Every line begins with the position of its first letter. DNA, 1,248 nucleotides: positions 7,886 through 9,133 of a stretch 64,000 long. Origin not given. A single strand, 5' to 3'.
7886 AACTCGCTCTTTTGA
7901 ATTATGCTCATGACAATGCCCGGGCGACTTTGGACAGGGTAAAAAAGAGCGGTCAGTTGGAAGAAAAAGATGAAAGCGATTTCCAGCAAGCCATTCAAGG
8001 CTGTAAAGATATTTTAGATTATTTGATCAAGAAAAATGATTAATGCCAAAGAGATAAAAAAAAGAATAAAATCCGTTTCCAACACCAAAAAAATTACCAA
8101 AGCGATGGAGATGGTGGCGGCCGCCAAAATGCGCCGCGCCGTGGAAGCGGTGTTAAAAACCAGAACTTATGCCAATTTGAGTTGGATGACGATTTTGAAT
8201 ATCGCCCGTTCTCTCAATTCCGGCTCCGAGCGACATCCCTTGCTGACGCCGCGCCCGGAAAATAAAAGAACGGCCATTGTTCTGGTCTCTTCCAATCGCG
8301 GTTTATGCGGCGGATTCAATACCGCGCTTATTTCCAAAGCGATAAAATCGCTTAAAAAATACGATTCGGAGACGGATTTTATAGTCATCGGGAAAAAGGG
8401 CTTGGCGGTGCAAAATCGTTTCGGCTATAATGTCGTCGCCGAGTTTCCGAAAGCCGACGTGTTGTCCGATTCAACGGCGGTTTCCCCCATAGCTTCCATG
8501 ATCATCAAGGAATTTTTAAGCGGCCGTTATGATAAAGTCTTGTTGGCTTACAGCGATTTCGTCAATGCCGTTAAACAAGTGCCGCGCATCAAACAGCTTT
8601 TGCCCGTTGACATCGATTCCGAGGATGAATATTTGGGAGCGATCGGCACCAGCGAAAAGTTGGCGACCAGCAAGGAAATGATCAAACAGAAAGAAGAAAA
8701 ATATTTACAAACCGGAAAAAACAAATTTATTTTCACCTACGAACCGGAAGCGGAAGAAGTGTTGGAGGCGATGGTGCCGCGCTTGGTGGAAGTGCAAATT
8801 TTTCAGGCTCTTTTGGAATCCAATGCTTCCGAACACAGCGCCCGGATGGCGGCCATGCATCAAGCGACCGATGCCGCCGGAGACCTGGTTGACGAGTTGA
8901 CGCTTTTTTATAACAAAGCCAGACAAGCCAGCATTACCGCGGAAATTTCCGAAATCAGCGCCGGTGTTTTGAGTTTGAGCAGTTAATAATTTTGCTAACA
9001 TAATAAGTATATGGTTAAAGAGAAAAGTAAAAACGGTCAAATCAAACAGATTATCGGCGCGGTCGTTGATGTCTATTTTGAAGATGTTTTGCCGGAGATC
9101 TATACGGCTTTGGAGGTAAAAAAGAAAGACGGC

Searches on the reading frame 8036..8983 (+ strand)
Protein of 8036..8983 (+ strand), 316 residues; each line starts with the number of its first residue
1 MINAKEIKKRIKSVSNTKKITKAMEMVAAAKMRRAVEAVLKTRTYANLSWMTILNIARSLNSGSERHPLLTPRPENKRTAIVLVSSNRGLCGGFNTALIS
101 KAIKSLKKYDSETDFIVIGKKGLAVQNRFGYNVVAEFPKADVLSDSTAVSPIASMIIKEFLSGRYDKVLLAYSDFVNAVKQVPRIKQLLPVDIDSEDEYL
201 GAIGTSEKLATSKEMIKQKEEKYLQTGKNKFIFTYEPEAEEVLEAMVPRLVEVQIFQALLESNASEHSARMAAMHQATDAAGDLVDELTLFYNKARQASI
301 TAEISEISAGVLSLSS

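Call 23: search_protein_families(library=pfam, proteins=[window:8036-8983:+], max_evalue=0.001)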
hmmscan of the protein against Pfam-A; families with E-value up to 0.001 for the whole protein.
window:8036-8983:+ (316 aa): 1 family
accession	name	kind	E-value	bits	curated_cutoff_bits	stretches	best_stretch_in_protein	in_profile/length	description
PF00231.24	ATP-synt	-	3.2e-87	293.3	39.9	1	3-313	1-284/285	ATP synthase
